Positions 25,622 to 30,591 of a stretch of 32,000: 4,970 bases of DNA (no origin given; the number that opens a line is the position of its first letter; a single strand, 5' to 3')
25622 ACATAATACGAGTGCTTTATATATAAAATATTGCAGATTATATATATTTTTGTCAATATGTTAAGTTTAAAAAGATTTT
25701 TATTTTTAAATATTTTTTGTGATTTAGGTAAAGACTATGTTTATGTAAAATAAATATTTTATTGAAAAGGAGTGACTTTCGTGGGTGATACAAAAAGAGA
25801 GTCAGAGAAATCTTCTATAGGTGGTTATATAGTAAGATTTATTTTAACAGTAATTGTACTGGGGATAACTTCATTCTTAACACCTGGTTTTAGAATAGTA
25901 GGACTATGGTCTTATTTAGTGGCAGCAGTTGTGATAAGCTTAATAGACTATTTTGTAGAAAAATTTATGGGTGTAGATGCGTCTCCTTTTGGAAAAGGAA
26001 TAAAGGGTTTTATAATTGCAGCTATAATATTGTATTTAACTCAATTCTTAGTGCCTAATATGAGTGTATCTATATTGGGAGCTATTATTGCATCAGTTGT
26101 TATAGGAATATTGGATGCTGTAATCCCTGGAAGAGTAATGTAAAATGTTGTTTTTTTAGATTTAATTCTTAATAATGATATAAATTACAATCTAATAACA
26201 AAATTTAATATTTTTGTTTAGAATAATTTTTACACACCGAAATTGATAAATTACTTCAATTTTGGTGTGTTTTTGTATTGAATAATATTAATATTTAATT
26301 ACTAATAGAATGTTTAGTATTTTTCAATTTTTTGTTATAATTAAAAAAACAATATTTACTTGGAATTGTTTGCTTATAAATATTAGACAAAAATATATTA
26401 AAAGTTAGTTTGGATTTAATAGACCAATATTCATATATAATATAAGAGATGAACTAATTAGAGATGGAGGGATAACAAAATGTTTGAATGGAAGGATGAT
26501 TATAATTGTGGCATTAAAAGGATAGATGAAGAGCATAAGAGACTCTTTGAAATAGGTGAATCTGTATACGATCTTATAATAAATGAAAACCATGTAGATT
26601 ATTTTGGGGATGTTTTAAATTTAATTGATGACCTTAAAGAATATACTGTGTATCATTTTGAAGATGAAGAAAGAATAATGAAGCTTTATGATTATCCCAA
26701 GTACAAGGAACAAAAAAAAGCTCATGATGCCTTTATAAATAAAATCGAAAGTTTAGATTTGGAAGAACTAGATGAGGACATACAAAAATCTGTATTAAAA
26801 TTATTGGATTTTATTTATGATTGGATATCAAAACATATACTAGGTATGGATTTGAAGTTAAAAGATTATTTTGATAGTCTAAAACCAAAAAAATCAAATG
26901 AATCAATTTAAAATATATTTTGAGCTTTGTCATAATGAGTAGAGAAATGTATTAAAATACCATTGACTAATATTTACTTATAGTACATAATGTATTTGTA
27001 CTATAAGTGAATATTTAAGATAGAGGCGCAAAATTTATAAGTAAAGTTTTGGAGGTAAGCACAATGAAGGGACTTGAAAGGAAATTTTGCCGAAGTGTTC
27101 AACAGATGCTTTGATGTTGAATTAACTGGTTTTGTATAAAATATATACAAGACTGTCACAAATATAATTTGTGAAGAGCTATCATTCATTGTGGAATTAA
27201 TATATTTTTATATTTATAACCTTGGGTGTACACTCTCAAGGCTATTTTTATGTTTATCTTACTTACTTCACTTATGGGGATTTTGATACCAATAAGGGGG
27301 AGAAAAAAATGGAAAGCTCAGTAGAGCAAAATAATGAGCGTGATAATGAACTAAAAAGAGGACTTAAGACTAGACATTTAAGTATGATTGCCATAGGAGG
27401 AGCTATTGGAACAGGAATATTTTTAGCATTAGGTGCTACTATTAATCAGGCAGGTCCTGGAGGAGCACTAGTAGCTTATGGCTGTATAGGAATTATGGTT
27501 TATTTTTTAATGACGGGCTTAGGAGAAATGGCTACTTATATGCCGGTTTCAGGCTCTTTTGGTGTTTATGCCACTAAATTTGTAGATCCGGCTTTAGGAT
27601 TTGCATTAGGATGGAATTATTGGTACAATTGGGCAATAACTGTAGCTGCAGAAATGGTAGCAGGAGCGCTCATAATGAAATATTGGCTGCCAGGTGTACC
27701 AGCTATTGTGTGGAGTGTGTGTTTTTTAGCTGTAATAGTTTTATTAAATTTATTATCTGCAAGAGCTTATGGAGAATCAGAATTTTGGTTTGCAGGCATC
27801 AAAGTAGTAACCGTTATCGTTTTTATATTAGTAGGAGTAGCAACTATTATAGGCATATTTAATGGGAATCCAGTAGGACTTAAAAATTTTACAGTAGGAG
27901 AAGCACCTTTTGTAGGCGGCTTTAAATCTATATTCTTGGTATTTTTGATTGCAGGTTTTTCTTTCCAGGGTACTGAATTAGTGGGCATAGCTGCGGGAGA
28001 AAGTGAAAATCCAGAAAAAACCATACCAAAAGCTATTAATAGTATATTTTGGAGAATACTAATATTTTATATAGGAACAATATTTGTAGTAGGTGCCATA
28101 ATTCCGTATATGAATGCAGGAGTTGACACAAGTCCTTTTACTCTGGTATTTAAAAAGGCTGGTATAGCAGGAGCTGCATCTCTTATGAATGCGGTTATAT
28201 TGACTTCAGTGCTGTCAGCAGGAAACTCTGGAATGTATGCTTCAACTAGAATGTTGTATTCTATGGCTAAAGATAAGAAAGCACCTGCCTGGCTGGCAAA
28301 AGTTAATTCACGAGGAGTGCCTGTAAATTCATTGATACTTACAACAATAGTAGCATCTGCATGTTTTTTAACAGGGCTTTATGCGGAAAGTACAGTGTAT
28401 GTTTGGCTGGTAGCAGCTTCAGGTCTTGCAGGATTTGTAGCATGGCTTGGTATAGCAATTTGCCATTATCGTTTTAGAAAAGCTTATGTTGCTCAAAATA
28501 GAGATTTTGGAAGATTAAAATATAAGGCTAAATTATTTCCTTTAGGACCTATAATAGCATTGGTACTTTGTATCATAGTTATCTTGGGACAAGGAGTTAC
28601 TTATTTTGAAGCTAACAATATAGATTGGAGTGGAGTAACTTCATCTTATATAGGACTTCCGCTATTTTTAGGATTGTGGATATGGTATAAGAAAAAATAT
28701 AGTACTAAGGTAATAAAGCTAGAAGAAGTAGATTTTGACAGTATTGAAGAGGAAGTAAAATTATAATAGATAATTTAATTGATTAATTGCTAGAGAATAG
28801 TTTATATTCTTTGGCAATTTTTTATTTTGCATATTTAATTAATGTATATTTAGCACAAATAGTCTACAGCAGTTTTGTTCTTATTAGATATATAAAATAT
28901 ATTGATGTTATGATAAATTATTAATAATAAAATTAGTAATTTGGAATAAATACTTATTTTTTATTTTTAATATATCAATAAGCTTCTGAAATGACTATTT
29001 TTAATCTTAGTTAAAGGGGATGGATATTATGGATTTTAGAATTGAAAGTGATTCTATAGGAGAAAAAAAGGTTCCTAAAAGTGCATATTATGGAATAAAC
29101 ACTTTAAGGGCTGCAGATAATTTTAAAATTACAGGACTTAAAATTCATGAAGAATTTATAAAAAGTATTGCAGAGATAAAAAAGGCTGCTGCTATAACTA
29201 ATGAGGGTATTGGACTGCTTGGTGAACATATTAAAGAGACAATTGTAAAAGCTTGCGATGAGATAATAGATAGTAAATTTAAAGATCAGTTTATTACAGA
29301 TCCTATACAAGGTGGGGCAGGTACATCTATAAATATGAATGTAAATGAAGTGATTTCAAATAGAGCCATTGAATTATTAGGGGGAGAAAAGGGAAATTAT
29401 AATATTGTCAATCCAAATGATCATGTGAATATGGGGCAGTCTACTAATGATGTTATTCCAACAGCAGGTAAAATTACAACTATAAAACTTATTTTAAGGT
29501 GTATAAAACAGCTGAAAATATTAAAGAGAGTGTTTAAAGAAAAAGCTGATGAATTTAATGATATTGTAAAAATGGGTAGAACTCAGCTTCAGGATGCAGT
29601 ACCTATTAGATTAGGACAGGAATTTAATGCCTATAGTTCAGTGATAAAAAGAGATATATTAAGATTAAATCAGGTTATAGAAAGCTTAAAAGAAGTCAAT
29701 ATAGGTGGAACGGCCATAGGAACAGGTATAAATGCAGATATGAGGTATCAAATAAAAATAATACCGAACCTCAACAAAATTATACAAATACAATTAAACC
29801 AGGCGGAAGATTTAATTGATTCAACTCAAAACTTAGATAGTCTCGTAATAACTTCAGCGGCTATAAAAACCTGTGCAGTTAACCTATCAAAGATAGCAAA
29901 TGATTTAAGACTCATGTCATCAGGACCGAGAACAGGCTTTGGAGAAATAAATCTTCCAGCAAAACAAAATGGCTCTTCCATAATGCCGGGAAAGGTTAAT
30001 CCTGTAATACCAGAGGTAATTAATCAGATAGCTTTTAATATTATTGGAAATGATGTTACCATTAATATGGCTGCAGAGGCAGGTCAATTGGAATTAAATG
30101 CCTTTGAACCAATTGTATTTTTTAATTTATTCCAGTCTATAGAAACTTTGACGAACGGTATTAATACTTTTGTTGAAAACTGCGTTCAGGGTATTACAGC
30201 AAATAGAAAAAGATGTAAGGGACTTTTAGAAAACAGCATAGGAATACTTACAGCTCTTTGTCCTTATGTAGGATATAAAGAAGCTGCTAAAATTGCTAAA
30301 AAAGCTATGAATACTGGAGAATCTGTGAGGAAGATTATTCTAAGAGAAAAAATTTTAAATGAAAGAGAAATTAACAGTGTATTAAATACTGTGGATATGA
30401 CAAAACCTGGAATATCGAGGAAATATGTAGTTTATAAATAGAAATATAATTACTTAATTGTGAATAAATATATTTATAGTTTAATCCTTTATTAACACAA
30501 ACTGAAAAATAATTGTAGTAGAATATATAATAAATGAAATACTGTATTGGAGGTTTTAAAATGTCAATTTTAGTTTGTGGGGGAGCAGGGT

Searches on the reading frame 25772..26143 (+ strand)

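Call 74: search_protein_families(library=pfam, proteins=[window:25772-26143:+], max_evalue=0.00001)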
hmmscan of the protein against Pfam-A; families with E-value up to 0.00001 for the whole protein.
window:25772-26143:+ (123 aa): 1 family
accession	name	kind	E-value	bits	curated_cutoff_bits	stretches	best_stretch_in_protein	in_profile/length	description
PF04020.18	Phage_holin_4_2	-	2.6e-19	70.2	28.8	1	19-117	3-105/105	Mycobacterial 4 TMS phage holin, superfamily IV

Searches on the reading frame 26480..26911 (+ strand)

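Call 74: search_protein_families(library=pfam, proteins=[window:26480-26911:+], max_evalue=0.00001)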
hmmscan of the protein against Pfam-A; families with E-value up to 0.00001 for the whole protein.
window:26480-26911:+ (143 aa): 1 family
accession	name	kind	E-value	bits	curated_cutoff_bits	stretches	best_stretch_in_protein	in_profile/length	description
PF01814.28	Hemerythrin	-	1.5e-15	58.2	25.3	1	11-128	2-124/127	Hemerythrin HHE cation binding domain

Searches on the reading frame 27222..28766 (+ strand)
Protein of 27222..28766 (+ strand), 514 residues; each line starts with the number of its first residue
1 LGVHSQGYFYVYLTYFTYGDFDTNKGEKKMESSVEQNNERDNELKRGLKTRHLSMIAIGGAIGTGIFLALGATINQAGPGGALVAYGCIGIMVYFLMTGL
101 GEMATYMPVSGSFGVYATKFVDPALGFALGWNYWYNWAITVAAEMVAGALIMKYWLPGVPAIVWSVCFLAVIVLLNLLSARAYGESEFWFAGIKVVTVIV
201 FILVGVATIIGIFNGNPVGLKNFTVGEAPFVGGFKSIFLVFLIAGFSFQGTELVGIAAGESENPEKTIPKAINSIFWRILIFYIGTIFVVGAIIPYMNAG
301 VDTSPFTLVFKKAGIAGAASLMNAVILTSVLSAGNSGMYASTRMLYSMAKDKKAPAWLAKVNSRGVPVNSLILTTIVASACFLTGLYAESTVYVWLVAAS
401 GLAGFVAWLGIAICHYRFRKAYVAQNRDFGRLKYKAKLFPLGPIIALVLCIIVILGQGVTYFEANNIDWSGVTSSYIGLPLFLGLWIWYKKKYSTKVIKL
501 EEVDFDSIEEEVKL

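Call 74: search_protein_families(library=pfam, proteins=[window:27222-28766:+], max_evalue=0.00001)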
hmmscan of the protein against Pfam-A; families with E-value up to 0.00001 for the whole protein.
window:27222-28766:+ (514 aa): 2 families
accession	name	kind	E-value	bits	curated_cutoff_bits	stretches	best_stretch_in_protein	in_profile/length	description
PF00324.27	AA_permease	-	3.8e-144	481.3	24.6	1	52-497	1-465/470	Amino acid permease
PF13520.12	AA_permease_2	-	7.3e-44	150.8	27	1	51-468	4-412/427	Amino acid permease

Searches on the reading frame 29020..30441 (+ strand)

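Call 74: search_protein_families(library=pfam, proteins=[window:29020-30441:+], max_evalue=0.00001)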
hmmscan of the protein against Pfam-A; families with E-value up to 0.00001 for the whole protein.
window:29020-30441:+ (473 aa): 2 families
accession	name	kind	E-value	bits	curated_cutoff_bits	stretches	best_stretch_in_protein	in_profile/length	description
PF00206.25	Lyase_1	-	2.8e-92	309.9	27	1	14-343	1-312/312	Lyase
PF10415.14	FumaraseC_C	-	2.6e-17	63.4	32.5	1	409-462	1-54/54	Fumarase C C-terminus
